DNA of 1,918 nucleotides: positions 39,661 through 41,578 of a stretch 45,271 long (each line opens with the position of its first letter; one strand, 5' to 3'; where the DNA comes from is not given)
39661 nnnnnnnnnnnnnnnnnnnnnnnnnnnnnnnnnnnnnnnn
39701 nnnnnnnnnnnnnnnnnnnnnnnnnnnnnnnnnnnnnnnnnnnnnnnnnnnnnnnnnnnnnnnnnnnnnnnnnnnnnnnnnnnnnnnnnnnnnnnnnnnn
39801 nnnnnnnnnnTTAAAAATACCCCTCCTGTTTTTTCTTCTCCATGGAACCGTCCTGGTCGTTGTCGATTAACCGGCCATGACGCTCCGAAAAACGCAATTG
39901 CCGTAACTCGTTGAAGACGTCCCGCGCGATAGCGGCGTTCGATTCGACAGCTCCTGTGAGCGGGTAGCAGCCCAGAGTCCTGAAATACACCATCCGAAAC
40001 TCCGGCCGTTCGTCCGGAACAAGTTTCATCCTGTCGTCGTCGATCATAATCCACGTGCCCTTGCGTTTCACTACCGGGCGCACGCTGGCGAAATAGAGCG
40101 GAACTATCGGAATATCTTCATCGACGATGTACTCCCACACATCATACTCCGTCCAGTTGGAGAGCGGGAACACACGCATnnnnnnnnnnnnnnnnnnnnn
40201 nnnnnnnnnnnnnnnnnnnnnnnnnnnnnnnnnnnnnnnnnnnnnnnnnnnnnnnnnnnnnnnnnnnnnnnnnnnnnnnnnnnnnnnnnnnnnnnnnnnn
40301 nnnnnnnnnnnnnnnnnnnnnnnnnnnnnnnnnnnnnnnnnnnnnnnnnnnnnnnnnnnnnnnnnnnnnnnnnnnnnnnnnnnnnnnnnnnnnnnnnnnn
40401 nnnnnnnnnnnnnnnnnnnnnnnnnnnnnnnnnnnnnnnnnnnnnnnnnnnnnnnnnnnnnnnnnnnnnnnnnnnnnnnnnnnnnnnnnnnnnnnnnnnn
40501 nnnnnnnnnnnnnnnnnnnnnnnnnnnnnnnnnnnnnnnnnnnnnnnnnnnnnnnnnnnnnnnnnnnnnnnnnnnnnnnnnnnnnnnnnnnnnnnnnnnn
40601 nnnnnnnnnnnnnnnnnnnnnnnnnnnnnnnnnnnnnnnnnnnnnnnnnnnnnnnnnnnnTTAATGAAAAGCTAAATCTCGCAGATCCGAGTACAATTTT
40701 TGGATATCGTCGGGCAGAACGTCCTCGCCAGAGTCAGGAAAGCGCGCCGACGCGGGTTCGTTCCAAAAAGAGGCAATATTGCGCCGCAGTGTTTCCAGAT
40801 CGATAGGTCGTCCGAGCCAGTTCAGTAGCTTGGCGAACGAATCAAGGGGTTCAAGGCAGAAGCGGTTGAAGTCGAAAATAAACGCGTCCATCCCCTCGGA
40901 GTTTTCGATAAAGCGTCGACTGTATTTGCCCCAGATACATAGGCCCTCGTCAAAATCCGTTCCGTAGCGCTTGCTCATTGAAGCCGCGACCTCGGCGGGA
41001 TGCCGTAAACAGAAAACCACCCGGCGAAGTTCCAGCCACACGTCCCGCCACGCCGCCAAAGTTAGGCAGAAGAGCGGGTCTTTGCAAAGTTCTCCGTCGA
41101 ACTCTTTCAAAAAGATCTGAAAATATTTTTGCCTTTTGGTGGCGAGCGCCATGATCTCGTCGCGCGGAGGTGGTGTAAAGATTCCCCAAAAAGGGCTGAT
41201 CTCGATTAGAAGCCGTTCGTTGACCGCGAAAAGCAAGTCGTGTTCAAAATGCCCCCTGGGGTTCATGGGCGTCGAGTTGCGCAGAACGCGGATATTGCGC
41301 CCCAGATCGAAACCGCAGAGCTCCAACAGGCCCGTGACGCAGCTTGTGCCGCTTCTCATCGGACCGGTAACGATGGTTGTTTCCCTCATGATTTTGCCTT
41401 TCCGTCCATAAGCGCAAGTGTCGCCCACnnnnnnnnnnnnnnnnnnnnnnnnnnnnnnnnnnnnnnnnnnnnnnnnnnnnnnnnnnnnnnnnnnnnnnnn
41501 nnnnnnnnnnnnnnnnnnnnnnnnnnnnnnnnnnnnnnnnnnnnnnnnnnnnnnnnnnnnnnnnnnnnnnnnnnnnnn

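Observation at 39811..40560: cysD has decayed while the fused cysNC and the downstream sulfotransferase look intact, so the PAPS supply for the cluster appears broken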

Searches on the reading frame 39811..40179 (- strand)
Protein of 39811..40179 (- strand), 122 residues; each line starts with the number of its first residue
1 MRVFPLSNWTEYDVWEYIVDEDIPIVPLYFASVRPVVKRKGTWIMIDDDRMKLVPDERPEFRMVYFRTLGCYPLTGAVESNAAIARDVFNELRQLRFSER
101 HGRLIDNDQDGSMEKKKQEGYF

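Call 7: search_protein_families(library=pfam, proteins=[window:39811-40179:-], max_evalue=0.01)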
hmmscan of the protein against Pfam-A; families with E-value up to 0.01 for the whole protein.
window:39811-40179:- (122 aa): 1 family
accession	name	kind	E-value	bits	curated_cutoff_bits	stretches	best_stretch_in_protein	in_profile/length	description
PF01507.26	PAPS_reduct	-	7.3e-14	52.6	22.5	1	1-76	132-174/175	Phosphoadenosine phosphosulfate reductase domain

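Call 8: search_solved_structures(query=window:39811-40179:-, show_alignments=1)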
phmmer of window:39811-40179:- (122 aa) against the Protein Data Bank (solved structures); distinct sequences matched with E-value up to 0.001: 1.
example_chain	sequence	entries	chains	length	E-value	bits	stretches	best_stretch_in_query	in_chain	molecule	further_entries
1zun_A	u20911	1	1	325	3.5e-41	143.4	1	1-122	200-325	Sulfate adenylyltransferase subunit 2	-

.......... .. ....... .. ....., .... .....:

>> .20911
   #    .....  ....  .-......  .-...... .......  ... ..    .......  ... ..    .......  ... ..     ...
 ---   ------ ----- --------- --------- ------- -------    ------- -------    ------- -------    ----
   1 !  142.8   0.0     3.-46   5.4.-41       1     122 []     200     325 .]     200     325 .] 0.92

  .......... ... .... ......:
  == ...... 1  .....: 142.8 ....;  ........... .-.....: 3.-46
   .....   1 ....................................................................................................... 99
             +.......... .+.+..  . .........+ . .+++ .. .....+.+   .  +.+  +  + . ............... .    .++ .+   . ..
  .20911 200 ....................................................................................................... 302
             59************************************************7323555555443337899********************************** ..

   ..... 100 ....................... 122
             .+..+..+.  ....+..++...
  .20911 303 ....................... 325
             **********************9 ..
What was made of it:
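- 39811..40203 (-): cysD remnant, 3' fragment (codons ~170-299 plus TAA stop). It contains the 122-aa ORF 39811..40179. 1ZUN_A residues 200-325, E=3.5e-41 (call 8).
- Checked: The C-terminal 122-aa ORF matches CysD of PDB 1ZUN_A residues 200-325 (E=3.5e-41, call 8).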

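Call 10: find_encoding_contigs(protein=window:39811-40179:-, flank=10000, max_places=10)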
Protein window:39811-40179:- (122 aa): no gene with exactly this product is on record in the collection.

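Call 43: search_protein_families(library=ncbifam, proteins=[window:39811-40179:-], max_evalue=0.01)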
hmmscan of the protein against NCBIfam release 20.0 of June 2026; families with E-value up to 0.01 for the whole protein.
window:39811-40179:- (122 aa): 7 families
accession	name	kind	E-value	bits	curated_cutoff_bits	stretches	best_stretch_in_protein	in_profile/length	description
NF009214.0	PRK12563.1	equivalog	3.1e-53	181.2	413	1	1-122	196-317/317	sulfate adenylyltransferase subunit CysD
TIGR02039.1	CysD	subfamily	6.4e-52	177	396.6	1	1-122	173-294/294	sulfate adenylyltransferase, small subunit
NF003587.0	PRK05253.1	subfamily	2.8e-48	164.7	195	1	1-122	181-301/301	sulfate adenylyltransferase subunit CysD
NF002537.0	PRK02090.1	equivalog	0.00051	19.7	154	1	2-29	173-200/244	phosphoadenylyl-sulfate reductase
TIGR02055.1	APS_reductase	subfamily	0.00099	19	235.3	1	2-29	128-155/194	adenylylsulfate reductase, thioredoxin dependent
NF006327.0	PRK08557.1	equivalog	0.0073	15.1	366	0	2-29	315-342/415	hypothetical protein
NF010367.0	PRK13795.1-2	equivalog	0.0091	14.5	456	1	3-32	377-406/584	hypothetical protein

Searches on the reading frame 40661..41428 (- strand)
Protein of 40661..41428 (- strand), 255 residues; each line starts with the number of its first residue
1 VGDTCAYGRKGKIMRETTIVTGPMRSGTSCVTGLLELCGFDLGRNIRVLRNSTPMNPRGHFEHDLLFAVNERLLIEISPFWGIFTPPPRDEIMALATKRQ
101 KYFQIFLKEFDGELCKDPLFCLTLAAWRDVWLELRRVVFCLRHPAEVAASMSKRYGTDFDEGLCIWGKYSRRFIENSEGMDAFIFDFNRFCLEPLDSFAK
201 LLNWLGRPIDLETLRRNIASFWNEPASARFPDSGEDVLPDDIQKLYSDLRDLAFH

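Call 7: search_protein_families(library=pfam, proteins=[window:40661-41428:-], max_evalue=0.01)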
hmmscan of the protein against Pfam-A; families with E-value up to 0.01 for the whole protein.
window:40661-41428:- (255 aa): 0 families

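Call 29: find_related_loci(query=window:40661-41389:-, collection=metagenome_contigs, flank=10000)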
Query window:40661-41389:- (242 aa) in metagenome_contigs; peptide patterns used: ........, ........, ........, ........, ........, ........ (x = any residue, [..] = any of these).
88 stretches matched a pattern; 1 encode a relative of the query (tblastn E <= 1e-3); 1 distinct loci.
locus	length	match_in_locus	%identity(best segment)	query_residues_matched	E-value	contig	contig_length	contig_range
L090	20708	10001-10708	54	1-237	2e-83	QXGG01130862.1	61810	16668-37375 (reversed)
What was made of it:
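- Tried and rejected: A metagenome scan with the sulfotransferase gave one locus, at 54% identity (call 29).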

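Call 43: search_protein_families(library=ncbifam, proteins=[window:40661-41389:-], max_evalue=0.01)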
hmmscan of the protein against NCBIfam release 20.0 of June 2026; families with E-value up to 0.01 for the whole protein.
window:40661-41389:- (242 aa): 0 families
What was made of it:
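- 40661..41389 (-): 242-aa sulfotransferase-family protein (annotated as hypothetical, LBJ36_04950). The window's member has no Pfam or NCBIfam hit of its own (calls 7, 43).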

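Call 44: search_solved_structures(query=window:40661-41389:-, max_evalue=10, show_alignments=2)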
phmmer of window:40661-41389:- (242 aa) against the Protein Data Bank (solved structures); distinct sequences matched with E-value up to 10: 1.
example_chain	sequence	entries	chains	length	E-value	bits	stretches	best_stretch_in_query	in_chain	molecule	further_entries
30ff_DI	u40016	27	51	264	0.33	13.4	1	54-116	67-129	Transcription initiation factor TFIID subunit 9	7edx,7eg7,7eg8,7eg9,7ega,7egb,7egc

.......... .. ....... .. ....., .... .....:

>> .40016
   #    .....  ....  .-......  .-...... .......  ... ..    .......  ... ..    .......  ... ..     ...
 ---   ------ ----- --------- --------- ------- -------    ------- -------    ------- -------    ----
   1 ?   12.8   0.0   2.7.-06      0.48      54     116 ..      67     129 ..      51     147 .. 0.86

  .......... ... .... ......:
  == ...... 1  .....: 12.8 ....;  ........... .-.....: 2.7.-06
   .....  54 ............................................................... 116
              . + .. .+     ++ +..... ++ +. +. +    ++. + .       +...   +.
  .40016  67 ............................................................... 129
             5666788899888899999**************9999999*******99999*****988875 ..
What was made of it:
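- On PAPS-dependent sulfotransferase (Pfam Sulfotransfer_3/Sulfotransfer_1): The window's protein alone has no Pfam, NCBIfam or PDB hit (calls 7, 43, 44).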

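Call 45: find_homologous_proteins(query=window:40661-41389:-, max_evalue=0.001)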
Query window:40661-41389:- (242 aa): 85 proteins with E <= 0.001 among 863 candidates.
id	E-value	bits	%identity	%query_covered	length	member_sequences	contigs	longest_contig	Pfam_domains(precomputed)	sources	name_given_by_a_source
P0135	1.1e-165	567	100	100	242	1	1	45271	-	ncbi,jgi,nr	ncbi:MAG: hypothetical protein LBJ36_04950 [Synergistaceae bacterium]|jgi:hypothetical protein|nr:hy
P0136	8.3e-133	459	82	98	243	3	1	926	-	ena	-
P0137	2.6e-132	458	84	98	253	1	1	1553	-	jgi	jgi:hypothetical protein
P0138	4.7e-132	457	81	99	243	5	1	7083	-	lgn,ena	-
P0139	5.3e-129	447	82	95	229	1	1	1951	-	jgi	jgi:hypothetical protein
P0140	7.7e-127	440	79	99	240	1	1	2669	-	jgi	jgi:hypothetical protein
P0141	1.3e-126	439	77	100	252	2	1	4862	PF13469.13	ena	-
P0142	5.1e-124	431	77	99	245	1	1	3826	-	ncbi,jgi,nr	ncbi:MAG: hypothetical protein LBT15_05725 [Synergistaceae bacterium]|jgi:hypothetical protein|nr:hy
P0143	5.2e-123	427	81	93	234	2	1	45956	-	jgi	jgi:hypothetical protein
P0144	1.3e-122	426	76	99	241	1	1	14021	-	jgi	jgi:hypothetical protein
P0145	3.8e-121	421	77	98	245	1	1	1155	-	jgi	jgi:hypothetical protein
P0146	3.5e-118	411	77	93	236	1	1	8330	-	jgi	jgi:hypothetical protein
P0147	1.5e-117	409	75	95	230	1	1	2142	-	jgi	jgi:hypothetical protein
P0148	5.6e-114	398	77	93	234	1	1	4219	-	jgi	jgi:hypothetical protein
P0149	5.0e-113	395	77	93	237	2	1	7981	-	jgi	jgi:hypothetical protein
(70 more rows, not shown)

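Call 46: find_encoding_contigs(protein=P0143, flank=10000, max_places=2)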
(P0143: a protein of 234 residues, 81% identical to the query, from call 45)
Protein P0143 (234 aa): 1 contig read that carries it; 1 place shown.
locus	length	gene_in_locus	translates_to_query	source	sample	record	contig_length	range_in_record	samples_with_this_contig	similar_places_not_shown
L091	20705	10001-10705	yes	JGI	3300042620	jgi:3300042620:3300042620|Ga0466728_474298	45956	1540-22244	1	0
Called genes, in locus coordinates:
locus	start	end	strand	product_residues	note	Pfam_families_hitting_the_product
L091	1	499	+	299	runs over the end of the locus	PF01116:F_bP_aldolase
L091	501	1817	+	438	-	PF08013:GatZ_KbaZ-like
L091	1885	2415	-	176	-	PF10050:DUF2284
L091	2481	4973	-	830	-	PF00512:HisKA, PF02518:HATPase_c, PF00072:Response_reg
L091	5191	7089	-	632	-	PF12729:4HB_MCP_1, PF00672:HAMP (weak), PF00015:MCPsignal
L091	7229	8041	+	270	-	PF12118:SprA-related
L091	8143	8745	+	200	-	PF00163:Ribosomal_S4, PF01479:S4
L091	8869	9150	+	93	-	-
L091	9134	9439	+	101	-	PF13701:DDE_Tnp_1_4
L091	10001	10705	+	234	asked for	-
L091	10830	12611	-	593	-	PF17297:PEPCK_N, PF00821:PEPCK_GTP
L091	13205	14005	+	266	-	PF12838:Fer4_7 (faint), PF00037:Fer4 (faint), PF14697:Fer4_21 (faint), PF13484:Fer4_16 (faint)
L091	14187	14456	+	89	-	PF01842:ACT, PF13740:ACT_6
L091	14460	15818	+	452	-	PF05167:DUF711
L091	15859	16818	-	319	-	PF01081:Aldolase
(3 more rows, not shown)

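Call 47: find_encoding_contigs(protein=P0138, flank=10000, max_places=2)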
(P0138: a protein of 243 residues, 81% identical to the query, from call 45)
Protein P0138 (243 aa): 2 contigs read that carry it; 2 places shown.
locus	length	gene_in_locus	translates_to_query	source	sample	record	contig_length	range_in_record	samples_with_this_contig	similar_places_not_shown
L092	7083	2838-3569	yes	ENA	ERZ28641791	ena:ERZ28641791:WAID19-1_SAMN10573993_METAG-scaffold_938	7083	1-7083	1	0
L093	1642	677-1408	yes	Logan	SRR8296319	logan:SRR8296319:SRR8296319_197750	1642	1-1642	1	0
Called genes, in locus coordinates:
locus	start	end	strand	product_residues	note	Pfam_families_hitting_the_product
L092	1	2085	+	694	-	?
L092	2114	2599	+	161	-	-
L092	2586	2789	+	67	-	-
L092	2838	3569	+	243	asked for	-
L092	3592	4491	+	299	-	PF01507:PAPS_reduct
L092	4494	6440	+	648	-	PF00009:GTP_EFTU, PF22594:GTP-eEF1A_C, PF01583:APS_kinase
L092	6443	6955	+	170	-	PF00293:NUDIX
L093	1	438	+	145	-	?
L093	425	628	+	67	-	-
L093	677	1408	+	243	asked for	-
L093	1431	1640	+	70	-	?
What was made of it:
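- Flanking genes on both sides join in the same order as in L092 (call 47).
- Tried and rejected: I rejected this because L092 has the sulfotransferase directly followed by intact cysD (call 47).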

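Call 48: find_encoding_contigs(protein=P0146, flank=10000, max_places=2)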
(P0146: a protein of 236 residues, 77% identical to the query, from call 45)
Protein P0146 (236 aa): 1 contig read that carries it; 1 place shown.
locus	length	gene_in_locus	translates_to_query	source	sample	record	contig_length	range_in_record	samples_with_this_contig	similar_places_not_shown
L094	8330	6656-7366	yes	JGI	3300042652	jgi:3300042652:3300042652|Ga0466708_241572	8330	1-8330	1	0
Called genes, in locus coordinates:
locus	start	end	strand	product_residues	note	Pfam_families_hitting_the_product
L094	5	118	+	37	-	-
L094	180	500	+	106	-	-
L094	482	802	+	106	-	-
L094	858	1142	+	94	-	PF07862:Nif11 (faint)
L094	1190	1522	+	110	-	PF07862:Nif11 (faint)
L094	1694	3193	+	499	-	PF04055:Radical_SAM (faint)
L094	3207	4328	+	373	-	-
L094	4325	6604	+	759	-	PF01593:Amino_oxidase (weak), PF13450:NAD_binding_8, PF01593:Amino_oxidase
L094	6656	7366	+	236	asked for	-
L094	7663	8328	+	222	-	?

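Call 52: search_solved_structures(query=A4, max_evalue=1, show_alignments=1)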
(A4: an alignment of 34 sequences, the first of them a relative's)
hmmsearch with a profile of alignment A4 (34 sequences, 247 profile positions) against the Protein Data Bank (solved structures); distinct sequences matched with E-value up to 1: 27.
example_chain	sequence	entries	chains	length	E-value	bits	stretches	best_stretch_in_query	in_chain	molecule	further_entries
1cjm_A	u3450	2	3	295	0.00047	22.7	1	153-230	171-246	PROTEIN (ARYL SULFOTRANSFERASE) | Monoamine-sulfating phenol sulfotransferase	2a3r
1z29_A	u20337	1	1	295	0.0017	20.9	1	152-219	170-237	Phenol-sulfating phenol sulfotransferase 2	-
3qvu_A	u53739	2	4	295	0.002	20.6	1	152-233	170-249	Sulfotransferase 1A1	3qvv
4gra_A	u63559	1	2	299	0.0026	20.2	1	152-228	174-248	Sulfotransferase 1A1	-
1z28_A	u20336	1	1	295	0.0028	20.1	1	152-228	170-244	Phenol-sulfating phenol sulfotransferase 1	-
2zpt_X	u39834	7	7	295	0.004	19.6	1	152-216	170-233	Tyrosine-ester sulfotransferase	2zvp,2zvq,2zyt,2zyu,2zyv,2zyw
1ls6_A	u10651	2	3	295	0.0071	18.8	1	152-228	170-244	aryl sulfotransferase | Sulfotransferase 1A1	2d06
3u3j_A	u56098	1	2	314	0.0082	18.6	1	152-228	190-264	Sulfotransferase 1A1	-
3u3k_A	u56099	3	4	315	0.0082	18.6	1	152-228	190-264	Sulfotransferase 1A1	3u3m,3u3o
3u3r_A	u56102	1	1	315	0.0093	18.4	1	152-220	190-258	Sulfotransferase 1A1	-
2ad1_A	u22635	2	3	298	0.012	18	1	153-233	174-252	Sulfotransferase 1C2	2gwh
3ckl_A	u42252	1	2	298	0.015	17.8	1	153-209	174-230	Sulfotransferase family cytosolic 1B member 1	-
2z5f_A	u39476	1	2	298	0.018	17.5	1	153-209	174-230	Sulfotransferase family cytosolic 1B member 1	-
7d1x_A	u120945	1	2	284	0.034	16.6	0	153-211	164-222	Sulfotransferase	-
7eov_A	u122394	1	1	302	0.042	16.3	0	153-211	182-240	cytosolic sulfotransferase SULT2A8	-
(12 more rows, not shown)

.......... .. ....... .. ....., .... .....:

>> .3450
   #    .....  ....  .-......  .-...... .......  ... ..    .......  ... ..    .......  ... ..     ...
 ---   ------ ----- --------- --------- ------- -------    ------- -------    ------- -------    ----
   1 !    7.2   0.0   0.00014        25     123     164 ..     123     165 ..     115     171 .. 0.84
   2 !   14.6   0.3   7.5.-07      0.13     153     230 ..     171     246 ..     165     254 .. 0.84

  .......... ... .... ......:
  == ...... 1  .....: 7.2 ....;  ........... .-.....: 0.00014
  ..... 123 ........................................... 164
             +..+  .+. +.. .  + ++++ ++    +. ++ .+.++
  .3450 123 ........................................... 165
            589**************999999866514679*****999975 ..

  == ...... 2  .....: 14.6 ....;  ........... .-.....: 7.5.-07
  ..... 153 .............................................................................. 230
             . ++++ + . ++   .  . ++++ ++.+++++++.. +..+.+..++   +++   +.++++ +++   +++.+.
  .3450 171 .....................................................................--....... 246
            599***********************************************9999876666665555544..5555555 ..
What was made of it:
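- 40661..41389 (-): The strongest PDB matches of the family profile are all sulfotransferases (best E=4.7e-4; 25 of 27 at E<=1; call 52).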

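Call 53: search_protein_families(library=pfam, alignment_id=A4, max_evalue=0.01)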
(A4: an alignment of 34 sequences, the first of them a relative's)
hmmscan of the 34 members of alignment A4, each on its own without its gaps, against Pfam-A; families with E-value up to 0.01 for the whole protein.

A. member 1, P0135 (242 aa): 0 families

B. families by the number of members that match (of 34 scanned): 2 families
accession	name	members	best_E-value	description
PF13469.12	Sulfotransfer_3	27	2.5e-08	Sulfotransferase family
PF00685.33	Sulfotransfer_1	6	4.5e-08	Sulfotransferase domain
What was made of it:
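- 40661..41389 (-): 27 of 34 family members match Pfam Sulfotransfer_3 (call 53).
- On PAPS-dependent sulfotransferase (Pfam Sulfotransfer_3/Sulfotransfer_1): Of 34 family members, 27 match Sulfotransfer_3 (best E=2.5e-08) and 6 match Sulfotransfer_1 (call 53).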
